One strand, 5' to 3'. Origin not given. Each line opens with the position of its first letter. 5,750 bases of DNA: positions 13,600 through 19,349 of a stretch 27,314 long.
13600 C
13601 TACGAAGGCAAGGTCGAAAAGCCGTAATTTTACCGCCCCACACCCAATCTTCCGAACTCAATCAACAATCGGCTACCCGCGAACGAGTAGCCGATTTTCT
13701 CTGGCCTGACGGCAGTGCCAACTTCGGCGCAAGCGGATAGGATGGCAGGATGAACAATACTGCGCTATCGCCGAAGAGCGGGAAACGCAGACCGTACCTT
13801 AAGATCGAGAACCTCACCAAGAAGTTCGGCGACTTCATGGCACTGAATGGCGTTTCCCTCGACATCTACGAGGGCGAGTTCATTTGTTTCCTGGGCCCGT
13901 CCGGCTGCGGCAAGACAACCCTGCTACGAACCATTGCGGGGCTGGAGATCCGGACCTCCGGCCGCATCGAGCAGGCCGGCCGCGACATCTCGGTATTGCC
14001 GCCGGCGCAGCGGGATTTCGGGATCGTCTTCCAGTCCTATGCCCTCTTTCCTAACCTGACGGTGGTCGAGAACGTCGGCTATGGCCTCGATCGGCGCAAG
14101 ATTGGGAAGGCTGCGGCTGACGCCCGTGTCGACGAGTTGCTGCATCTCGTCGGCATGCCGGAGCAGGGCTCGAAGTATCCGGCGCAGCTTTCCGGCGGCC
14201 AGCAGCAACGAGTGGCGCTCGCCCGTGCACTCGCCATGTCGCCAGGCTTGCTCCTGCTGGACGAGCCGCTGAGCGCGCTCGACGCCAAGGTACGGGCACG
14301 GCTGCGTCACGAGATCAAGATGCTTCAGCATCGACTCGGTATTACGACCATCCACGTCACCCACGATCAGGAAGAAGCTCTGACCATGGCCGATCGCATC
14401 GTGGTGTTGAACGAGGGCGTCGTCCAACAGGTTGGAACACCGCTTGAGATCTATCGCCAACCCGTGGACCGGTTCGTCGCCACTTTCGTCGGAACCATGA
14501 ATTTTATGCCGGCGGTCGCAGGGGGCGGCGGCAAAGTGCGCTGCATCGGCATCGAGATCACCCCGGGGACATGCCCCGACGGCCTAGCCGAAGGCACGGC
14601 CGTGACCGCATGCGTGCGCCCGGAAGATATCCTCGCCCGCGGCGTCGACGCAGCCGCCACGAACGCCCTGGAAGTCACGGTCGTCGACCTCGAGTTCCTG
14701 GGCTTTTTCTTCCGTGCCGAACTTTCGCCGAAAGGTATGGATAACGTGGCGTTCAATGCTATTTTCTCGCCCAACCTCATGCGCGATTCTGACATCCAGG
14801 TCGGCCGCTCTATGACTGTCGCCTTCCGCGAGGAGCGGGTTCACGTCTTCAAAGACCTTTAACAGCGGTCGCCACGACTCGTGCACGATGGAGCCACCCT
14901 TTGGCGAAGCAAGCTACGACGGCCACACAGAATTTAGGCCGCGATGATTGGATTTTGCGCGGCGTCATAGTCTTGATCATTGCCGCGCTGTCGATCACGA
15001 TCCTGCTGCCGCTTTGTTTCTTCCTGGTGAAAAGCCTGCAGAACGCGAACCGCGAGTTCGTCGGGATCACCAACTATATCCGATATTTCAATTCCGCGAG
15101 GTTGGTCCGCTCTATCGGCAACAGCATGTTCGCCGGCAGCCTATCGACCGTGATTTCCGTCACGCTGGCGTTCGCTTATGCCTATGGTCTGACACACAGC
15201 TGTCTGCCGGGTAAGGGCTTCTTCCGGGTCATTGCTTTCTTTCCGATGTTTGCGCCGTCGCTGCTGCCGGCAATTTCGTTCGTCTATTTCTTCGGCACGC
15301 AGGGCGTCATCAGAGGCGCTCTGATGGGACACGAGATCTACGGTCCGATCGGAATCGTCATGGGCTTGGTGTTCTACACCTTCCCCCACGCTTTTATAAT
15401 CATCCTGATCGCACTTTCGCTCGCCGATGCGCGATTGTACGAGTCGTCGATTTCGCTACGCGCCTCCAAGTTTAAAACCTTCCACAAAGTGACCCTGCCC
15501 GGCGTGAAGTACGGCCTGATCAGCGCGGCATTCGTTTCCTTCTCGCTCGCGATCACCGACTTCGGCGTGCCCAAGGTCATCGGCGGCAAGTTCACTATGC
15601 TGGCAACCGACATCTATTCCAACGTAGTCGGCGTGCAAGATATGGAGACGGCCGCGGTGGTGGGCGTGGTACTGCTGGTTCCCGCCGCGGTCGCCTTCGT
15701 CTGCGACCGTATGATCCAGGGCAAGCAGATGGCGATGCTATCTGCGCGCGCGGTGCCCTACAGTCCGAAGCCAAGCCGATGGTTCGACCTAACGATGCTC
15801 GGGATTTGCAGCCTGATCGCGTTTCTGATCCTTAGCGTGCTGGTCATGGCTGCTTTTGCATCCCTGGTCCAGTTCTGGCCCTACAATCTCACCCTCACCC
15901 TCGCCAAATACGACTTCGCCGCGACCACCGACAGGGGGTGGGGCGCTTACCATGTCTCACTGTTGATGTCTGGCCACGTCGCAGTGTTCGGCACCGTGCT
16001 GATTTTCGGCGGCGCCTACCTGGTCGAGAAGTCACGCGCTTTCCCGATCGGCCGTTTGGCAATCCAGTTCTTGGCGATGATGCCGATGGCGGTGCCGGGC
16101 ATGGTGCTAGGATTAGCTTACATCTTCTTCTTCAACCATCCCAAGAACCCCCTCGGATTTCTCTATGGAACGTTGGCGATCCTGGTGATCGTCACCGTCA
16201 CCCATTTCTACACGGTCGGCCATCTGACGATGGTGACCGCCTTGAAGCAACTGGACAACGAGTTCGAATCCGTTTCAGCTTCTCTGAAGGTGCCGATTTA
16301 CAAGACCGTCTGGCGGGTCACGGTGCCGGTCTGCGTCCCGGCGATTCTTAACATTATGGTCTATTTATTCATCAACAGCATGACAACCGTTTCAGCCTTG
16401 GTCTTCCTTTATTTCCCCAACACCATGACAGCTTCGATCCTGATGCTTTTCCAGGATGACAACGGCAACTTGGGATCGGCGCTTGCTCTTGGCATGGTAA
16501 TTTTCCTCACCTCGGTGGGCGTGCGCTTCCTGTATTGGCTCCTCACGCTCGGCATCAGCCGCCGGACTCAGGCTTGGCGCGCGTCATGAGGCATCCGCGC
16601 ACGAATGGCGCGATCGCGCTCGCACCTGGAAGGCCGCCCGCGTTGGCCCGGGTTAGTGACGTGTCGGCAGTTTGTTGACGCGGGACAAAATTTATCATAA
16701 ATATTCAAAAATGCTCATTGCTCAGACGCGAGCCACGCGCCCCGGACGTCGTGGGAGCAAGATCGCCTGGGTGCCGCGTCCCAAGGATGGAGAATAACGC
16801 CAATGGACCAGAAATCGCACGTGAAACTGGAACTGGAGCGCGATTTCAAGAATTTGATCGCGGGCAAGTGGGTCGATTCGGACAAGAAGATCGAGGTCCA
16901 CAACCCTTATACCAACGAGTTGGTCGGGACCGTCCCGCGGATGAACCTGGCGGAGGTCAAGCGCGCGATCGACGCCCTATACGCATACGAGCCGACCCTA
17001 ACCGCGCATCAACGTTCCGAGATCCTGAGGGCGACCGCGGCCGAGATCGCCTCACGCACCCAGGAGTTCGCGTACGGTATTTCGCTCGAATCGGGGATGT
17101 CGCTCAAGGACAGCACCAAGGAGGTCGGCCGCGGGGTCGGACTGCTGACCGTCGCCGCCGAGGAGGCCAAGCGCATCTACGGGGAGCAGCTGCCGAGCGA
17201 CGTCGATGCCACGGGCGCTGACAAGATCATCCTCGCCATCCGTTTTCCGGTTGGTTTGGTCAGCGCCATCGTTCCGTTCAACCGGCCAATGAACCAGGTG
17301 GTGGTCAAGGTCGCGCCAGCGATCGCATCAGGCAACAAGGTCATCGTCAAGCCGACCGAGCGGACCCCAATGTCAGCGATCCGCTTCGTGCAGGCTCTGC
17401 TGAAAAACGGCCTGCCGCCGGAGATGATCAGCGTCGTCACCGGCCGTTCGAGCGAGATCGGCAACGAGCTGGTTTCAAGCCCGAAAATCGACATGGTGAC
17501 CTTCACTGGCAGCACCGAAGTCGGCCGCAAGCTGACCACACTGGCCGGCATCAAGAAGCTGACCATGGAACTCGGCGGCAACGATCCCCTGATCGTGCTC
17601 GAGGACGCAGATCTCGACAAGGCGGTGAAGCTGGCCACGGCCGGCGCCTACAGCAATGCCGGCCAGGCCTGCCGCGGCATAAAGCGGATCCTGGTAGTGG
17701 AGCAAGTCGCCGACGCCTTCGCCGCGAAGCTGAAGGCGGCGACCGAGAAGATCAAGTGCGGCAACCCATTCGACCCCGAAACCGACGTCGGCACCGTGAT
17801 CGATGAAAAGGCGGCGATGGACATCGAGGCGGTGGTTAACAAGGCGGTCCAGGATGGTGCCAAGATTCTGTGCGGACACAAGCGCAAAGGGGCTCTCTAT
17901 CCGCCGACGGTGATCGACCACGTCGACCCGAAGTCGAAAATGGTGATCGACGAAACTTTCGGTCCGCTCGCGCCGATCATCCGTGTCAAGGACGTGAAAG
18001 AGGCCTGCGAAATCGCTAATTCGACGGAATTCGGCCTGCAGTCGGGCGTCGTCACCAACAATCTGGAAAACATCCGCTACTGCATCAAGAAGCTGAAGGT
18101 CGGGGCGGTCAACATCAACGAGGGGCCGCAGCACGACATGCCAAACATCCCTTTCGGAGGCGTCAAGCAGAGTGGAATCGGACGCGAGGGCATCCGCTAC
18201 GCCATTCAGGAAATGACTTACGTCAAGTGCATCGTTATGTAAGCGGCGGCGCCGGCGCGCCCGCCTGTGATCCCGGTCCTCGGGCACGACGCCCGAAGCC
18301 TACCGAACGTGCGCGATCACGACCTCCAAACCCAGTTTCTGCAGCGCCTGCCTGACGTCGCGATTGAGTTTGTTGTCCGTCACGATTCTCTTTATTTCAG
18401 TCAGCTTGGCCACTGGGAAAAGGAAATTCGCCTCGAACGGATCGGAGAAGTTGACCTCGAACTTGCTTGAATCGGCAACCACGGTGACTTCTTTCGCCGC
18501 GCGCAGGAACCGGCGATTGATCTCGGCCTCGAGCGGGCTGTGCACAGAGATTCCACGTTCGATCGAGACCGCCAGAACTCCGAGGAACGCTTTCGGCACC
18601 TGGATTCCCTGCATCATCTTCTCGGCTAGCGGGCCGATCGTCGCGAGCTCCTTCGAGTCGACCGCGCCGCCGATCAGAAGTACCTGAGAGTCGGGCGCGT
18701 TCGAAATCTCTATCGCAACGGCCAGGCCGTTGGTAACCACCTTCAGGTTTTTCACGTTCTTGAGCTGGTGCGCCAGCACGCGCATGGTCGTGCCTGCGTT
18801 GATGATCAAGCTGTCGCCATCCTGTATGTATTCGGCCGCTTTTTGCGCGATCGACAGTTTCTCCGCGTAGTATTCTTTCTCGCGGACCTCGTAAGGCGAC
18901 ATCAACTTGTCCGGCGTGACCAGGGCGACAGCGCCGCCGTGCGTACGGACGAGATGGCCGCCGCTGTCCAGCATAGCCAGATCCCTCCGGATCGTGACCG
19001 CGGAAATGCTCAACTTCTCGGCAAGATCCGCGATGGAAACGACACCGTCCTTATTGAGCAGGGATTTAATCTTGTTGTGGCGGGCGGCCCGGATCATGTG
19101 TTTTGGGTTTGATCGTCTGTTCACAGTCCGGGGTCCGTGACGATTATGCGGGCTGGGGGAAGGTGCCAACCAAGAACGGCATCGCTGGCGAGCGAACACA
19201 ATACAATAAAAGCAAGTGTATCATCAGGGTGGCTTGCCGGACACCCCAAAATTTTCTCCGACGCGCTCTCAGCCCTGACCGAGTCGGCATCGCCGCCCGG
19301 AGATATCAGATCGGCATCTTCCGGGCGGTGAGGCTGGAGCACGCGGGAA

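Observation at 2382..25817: Non-canonical aminophosphonate catabolic island: PhnSTU + PhnY + PhnA, with a replacement front end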

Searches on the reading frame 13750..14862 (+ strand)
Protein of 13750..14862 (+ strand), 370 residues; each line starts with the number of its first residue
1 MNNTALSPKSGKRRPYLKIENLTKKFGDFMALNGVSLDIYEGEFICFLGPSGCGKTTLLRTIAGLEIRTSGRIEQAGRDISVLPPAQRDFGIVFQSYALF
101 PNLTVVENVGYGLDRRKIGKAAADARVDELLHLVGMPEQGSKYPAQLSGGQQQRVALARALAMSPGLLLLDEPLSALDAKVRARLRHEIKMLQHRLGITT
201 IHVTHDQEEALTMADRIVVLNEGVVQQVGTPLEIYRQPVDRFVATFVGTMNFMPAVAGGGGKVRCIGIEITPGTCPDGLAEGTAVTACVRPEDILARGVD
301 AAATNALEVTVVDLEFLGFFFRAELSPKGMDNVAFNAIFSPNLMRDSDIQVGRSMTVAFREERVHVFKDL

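Call 4: search_protein_families(library=pfam, proteins=[window:13750-14862:+])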
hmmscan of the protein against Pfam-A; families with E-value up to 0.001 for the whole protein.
window:13750-14862:+ (370 aa): 4 families
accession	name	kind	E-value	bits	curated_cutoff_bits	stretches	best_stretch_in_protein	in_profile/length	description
PF00005.33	ABC_tran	-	1.1e-35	123.6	25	1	32-174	1-136/137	ABC transporter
PF13304.12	AAA_21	-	4.4e-08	34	27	1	143-207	234-300/304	AAA domain, putative AbiEii toxin, Type IV TA system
PF08402.16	TOBE_2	-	7.6e-08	32.8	21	1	288-367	2-76/76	TOBE domain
PF02463.25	SMC_N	-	2.3e-05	24.4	40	0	126-217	122-208/220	RecF/RecN/SMC N terminal domain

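Call 7: search_protein_families(library=ncbifam, proteins=[window:13750-14862:+], max_evalue=0.00001)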
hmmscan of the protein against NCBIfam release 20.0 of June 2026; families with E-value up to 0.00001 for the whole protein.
window:13750-14862:+ (370 aa): 185 families (the best 25 are shown)
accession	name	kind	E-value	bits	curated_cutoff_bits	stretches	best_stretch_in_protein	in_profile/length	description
TIGR03265.1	PhnT2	equivalog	2.6e-147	490.7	457.7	1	14-367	2-352/353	putative 2-aminoethylphosphonate ABC transporter ATP-binding protein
NF006987.0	PRK09452.1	equivalog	6.2e-98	327.9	482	1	9-326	10-332/378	spermidine/putrescine ABC transporter ATP-binding protein PotA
NF043075.1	MMSYN1_0197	equivalog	1.3e-95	320.3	550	1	17-367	3-339/341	spermidine/putrescine ABC transporter ATP-binding protein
NF008653.0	PRK11650.1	subfamily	3.3e-95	319.1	432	1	17-368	4-348/357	sn-glycerol-3-phosphate ABC transporter ATP-binding protein UgpC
TIGR01187.1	potA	subfamily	4.9e-94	315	355.6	1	48-366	2-324/325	polyamine ABC transporter ATP-binding protein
TIGR00968.1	3a0106s01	subfamily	2.5e-90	302.1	342.75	1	18-251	2-235/237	sulfate ABC transporter ATP-binding protein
NF040840.2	tungstate_WtpC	equivalog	3e-88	296.4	440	1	17-367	2-347/347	tungstate ABC transporter ATP-binding protein WtpC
TIGR03258.1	PhnT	equivalog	3.5e-87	292.8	499.15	1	17-318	9-314/359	2-aminoethylphosphonate ABC transport system ATP-binding subunit PhnT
NF008233.0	PRK11000.1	equivalog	8.1e-85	284.8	568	1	18-369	5-355/369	maltose/maltodextrin ABC transporter ATP-binding protein MalK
NF008105.0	PRK10851.1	equivalog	1e-83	281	502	1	18-342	4-327/362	sulfate/thiosulfate ABC transporter ATP-binding protein CysA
NF040933.2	ABC_arch_GlcV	equivalog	2.9e-83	279.7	450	1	18-367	4-357/357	glucose ABC transporter ATP-binding protein GlcV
NF008621.0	PRK11607.1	equivalog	4e-83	279.3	613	1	13-256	16-259/377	putrescine ABC transporter ATP-binding subunit PotG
NF008513.0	PRK11432.1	equivalog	5.5e-82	275.5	496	1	14-296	4-285/351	ferric ABC transporter ATP-binding protein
TIGR01186.1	proV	subfamily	1.1e-67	228.7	326.6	1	25-252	2-235/363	betaine/proline/choline family ABC transporter ATP-binding protein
TIGR03415.1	ABC_choXWV_ATP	equivalog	3.5e-60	204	483.75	1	21-253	29-271/382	choline ABC transporter ATP-binding protein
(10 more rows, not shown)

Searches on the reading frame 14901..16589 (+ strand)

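Call 4: search_protein_families(library=pfam, proteins=[window:14901-16589:+])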
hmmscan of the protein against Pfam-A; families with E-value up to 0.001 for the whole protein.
window:14901-16589:+ (562 aa): 1 family
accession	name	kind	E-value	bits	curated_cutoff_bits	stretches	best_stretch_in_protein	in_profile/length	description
PF00528.27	BPD_transp_1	-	8.4e-15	55.4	26.4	2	379-547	11-177/184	Binding-protein-dependent transport system inner membrane component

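Call 7: search_protein_families(library=ncbifam, proteins=[window:14901-16589:+], max_evalue=0.00001)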
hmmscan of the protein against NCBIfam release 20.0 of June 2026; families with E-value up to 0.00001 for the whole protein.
window:14901-16589:+ (562 aa): 20 families
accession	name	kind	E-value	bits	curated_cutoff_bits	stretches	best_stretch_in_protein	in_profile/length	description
TIGR03262.1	PhnU2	equivalog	8.7e-217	721.1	593.25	1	17-561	1-545/546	putative 2-aminoethylphosphonate ABC transporter permease subunit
TIGR01581.1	Mo_ABC_porter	hypoth_equivalog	2.5e-24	86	210.3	2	60-267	11-224/225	ABC transporter permease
TIGR02141.1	modB_ABC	equivalog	1.1e-22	80.7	182.6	1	79-268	7-201/208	molybdate ABC transporter permease subunit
TIGR00969.1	3a0106s02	subfamily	4.5e-21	75.5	240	1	24-273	21-270/272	sulfate ABC transporter permease subunit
TIGR02139.1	permease_CysT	equivalog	1.6e-19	70.6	246.1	1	26-275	12-261/265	sulfate ABC transporter permease subunit CysT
NF011624.0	PRK15050.1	equivalog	6.1e-19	68.2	247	1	12-277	17-290/297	2-aminoethylphosphonate ABC transporter permease subunit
NF043074.1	MMSYN1_0196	equivalog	1e-16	61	350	1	23-272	18-262/277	spermidine/putrescine ABC transporter permease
NF040839.1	tungstate_WtpB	equivalog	4.9e-16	59.1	340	1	28-275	11-250/251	tungstate ABC transporter permease WtpB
TIGR02140.1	permease_CysW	equivalog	1.3e-13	51.1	329.1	1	23-272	6-255/261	sulfate ABC transporter permease subunit CysW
TIGR03255.1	PhnV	equivalog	2.1e-13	50.6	358.7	1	303-536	21-252/270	2-aminoethylphosphonate ABC transport system, membrane component PhnV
NF007047.0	PRK09500.1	equivalog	5.3e-13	49.2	326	1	28-272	12-251/257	spermidine/putrescine ABC transporter permease PotC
TIGR03226.1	PhnU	equivalog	2.6e-12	46.8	283.45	1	22-266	43-297/311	2-aminoethylphosphonate ABC transporter permease subunit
NF007044.0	PRK09497.1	equivalog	2.9e-12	46.6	348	1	20-264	9-266/285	spermidine/putrescine ABC transporter permease PotB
NF007963.0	PRK10683.1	equivalog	1.3e-11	44.5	489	1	22-273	49-309/317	putrescine ABC transporter permease PotH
NF043073.1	MMSYN1_0195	equivalog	2.7e-11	42.4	1250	1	23-241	12-219/1021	spermidine/putrescine ABC transporter permease/substrate-binding protein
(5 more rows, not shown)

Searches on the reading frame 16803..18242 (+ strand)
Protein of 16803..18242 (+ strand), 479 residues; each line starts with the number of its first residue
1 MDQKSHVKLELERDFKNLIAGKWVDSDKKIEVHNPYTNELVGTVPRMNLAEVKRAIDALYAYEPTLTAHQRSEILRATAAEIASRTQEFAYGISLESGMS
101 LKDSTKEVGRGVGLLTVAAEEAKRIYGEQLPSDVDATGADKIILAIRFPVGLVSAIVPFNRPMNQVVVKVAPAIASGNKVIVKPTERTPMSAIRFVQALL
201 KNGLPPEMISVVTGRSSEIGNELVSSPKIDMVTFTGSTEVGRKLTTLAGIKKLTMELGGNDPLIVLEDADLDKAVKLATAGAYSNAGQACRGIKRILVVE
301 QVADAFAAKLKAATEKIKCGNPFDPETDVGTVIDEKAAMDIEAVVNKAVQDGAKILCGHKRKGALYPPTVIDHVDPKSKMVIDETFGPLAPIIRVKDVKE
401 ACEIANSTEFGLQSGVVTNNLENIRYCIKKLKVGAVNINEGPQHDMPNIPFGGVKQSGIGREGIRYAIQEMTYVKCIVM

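Call 4: search_protein_families(library=pfam, proteins=[window:16803-18242:+])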
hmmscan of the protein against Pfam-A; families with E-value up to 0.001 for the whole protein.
window:16803-18242:+ (479 aa): 1 family
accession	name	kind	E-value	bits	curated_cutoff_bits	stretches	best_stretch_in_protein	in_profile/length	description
PF00171.27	Aldedh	-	1.5e-149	498.9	23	1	23-476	1-460/461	Aldehyde dehydrogenase family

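Call 7: search_protein_families(library=ncbifam, proteins=[window:16803-18242:+], max_evalue=0.00001)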
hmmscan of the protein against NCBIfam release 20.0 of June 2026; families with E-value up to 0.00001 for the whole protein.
window:16803-18242:+ (479 aa): 45 families (the best 25 are shown)
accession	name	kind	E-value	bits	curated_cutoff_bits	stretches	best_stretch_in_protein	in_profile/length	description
TIGR03250.1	PhnAcAld_DH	equivalog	2.1e-159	531.2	635.65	1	19-477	8-468/472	phosphonoacetaldehyde dehydrogenase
NF040648.1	lactal_redase_Meth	equivalog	1.6e-153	512.1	650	1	18-479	2-462/463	lactaldehyde dehydrogenase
NF047626.1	SulfactDhSafD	equivalog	1.1e-117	393.8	700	1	30-479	3-454/454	sulfoacetaldehyde dehydrogenase SafD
TIGR01780.1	SSADH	subfamily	1.7e-115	386.5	646.35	1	32-475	1-448/448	succinate-semialdehyde dehydrogenase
NF040869.1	G3PDH_Arch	equivalog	4.9e-110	368.6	780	1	13-478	18-490/502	NADP-dependent glyceraldehyde-3-phosphate dehydrogenase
NF008415.0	PRK11241.1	equivalog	4.5e-108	362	828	1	16-477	12-478/482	NADP-dependent succinate-semialdehyde dehydrogenase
NF006916.0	PRK09407.1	equivalog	4.7e-95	319.1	521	1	12-472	18-485/526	succinic semialdehyde dehydrogenase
TIGR01804.1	BADH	equivalog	1.4e-94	317.2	668.6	1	19-475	2-467/467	betaine-aldehyde dehydrogenase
NF007497.0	PRK10090.1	equivalog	7.3e-92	308.6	500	1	14-472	6-470/480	aldehyde dehydrogenase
NF010000.0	PRK13473.1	subfamily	3.5e-91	306.2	615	1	16-478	4-471/475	aminobutyraldehyde dehydrogenase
NF042993.1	AlphKGSA_gudD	equivalog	7.6e-91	305.2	770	1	14-478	3-479/481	alpha-ketoglutaric semialdehyde dehydrogenase GucD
TIGR02299.1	HpaE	equivalog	2.1e-90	303.7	638.35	1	16-477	2-474/488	5-carboxymethyl-2-hydroxymuconate semialdehyde dehydrogenase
NF006915.0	PRK09406.1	equivalog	1.5e-89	301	730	1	30-477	3-454/457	NADP-dependent succinic semialdehyde dehydrogenase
NF009725.0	PRK13252.1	equivalog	2.9e-89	299.7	593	1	16-478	8-478/488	betaine-aldehyde dehydrogenase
NF045735.1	PaDhStyDPseudo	equivalog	3.4e-86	289.8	850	1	17-479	5-481/483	phenylacetaldehyde dehydrogenase StyD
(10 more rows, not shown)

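Call 28: search_solved_structures(query=window:16803-18242:+, show_alignments=1, max_evalue=1e-60)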
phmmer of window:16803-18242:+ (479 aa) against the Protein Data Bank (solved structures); distinct sequences matched with E-value up to 1e-60: 140 (the best 60 are shown).
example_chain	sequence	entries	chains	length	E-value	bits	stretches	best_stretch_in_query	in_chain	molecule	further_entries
4i3t_A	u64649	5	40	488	1.6e-119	403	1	18-476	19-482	Aldehyde dehydrogenase (NAD+)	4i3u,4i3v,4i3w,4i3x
9dla_A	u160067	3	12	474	2.5e-99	336.5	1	15-478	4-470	NADP-dependent glyceraldehyde-3-phosphate dehydrogenase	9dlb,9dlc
3pqa_A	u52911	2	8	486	1e-96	327.9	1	19-478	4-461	Lactaldehyde dehydrogenase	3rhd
3jz4_A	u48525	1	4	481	3.2e-96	326.3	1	17-476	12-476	Succinate-semialdehyde dehydrogenase [NADP+]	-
8s33_A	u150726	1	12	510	4.1e-96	325.9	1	18-476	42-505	Succinate-semialdehyde dehydrogenase [NAD(P)+]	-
3prl_A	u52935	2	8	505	9.4e-95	321.4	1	15-476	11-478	NADP-dependent glyceraldehyde-3-phosphate dehydrogenase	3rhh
7pkj_A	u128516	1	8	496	1.4e-94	320.8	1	12-478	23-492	Putative NADP-dependent glyceraldehyde-3-phosphate dehydrogenase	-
5mz5_A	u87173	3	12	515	2.2e-94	320.2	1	15-479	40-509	ALDH21) | aldehyde dehydrogenase 21 | Aldehyde dehydrogenase 21 (ALDH21)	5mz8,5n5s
8hap_A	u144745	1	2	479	9.2e-94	318.2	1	28-477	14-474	Aldehyde dehydrogenase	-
9ras_A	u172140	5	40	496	2.6e-93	316.6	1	11-478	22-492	NADP-dependent glyceraldehyde-3-phosphate dehydrogenase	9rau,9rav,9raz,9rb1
7pkc_A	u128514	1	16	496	4.1e-93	316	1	12-478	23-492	Putative NADP-dependent glyceraldehyde-3-phosphate dehydrogenase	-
8qhn_D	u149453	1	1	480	5.1e-93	315.7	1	13-478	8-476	NADP-dependent glyceraldehyde-3-phosphate dehydrogenase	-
8qhn_A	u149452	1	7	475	5.7e-93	315.5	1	13-478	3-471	NADP-dependent glyceraldehyde-3-phosphate dehydrogenase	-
1euh_A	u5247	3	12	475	2.6e-92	313.4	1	13-478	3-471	NADP DEPENDENT NON PHOSPHORYLATING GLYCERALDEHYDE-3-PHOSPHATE DEHYDROGENASE | PROTEIN (NADP DEPENDENT NONPHOSPHORYLATING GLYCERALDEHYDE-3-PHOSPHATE DEHYDROGENAS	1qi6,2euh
8of1_A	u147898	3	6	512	2.8e-92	313.2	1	16-477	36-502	Succinate-semialdehyde dehydrogenase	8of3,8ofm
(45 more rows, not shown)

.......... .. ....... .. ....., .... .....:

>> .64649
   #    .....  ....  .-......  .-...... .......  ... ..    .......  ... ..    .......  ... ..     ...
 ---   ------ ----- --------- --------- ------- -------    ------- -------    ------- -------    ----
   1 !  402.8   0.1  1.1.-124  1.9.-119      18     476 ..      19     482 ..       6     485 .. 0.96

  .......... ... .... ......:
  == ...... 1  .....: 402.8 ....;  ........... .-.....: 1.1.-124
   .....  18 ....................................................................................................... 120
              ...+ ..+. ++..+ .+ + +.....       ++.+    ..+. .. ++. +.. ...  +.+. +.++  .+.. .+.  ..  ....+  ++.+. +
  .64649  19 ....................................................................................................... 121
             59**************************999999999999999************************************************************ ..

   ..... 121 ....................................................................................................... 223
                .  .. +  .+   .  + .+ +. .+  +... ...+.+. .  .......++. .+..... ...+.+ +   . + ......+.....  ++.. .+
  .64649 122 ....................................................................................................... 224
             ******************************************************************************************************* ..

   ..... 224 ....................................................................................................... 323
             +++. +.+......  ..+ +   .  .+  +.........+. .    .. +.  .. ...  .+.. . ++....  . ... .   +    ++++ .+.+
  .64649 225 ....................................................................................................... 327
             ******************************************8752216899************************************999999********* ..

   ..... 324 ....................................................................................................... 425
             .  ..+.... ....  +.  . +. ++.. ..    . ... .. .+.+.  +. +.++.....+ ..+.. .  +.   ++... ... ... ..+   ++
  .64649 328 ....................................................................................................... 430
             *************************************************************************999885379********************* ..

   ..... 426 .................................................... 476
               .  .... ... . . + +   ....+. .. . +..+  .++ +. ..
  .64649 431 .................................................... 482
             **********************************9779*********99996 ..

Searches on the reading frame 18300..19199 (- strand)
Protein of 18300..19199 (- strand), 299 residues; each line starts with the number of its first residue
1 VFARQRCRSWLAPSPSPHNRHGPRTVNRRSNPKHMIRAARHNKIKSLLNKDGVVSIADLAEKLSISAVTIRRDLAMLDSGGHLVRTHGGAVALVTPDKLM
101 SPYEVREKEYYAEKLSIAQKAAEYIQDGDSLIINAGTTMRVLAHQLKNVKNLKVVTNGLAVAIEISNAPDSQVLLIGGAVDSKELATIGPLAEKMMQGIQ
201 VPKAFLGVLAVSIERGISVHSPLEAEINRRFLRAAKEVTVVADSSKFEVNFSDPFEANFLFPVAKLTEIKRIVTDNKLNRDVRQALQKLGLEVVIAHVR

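Call 4: search_protein_families(library=pfam, proteins=[window:18300-19199:-])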
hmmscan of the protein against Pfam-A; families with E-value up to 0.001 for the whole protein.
window:18300-19199:- (299 aa): 3 families
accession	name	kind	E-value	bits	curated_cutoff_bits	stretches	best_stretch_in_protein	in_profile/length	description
PF00455.28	DeoRC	-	7.5e-43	146.7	31.8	1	111-275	3-159/160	DeoR C terminal sensor domain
PF08220.18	HTH_DeoR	-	5.8e-16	58.4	21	1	40-92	1-53/57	DeoR-like helix-turn-helix domain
PF08279.18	HTH_11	-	1.7e-07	31.4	25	1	40-84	1-46/55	HTH domain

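Call 7: search_protein_families(library=ncbifam, proteins=[window:18300-19199:-], max_evalue=0.00001)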
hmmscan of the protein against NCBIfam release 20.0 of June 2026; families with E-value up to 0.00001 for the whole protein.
window:18300-19199:- (299 aa): 10 families
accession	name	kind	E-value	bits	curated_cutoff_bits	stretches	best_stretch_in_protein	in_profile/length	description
NF040755.1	AgaR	equivalog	3.5e-55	186.9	260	1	39-296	6-256/256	transcriptional repressor AgaR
NF007316.0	PRK09802.1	equivalog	4.4e-49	167.1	351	1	38-296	16-267/269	DeoR family transcriptional regulator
NF041397.1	TranRegGlpR_Halo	equivalog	5.3e-46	157.3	300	1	35-294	1-250/253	HTH-type transcriptional regulator GlpR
NF007753.1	PRK10434.1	equivalog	1.6e-40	139.3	350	1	38-295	4-252/253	glucitol operon DNA-binding transcriptional repressor SrlR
NF040887.2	trans_reg_YciT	exception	5e-37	127.8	450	1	39-295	3-245/246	DNA-binding transcriptional regulator YciT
NF040890.1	trans_reg_YgbI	equivalog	6.6e-35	120.8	400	1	35-296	1-252/253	DNA-binding transcriptional repressor YgbI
NF008154.0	PRK10906.1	equivalog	3.1e-33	115.1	331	1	37-250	3-214/252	DeoR/GlpR family transcriptional regulator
NF010034.0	PRK13509.1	equivalog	1.6e-32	112.8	244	1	35-295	1-250/251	HTH-type transcriptional regulator UlaR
NF007720.0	PRK10411.1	equivalog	1.9e-24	86.3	259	1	37-249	2-214/243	L-fucose operon activator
NF007961.0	PRK10681.1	equivalog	2.8e-18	66.2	244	1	37-249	5-214/252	DNA-binding transcriptional repressor DeoR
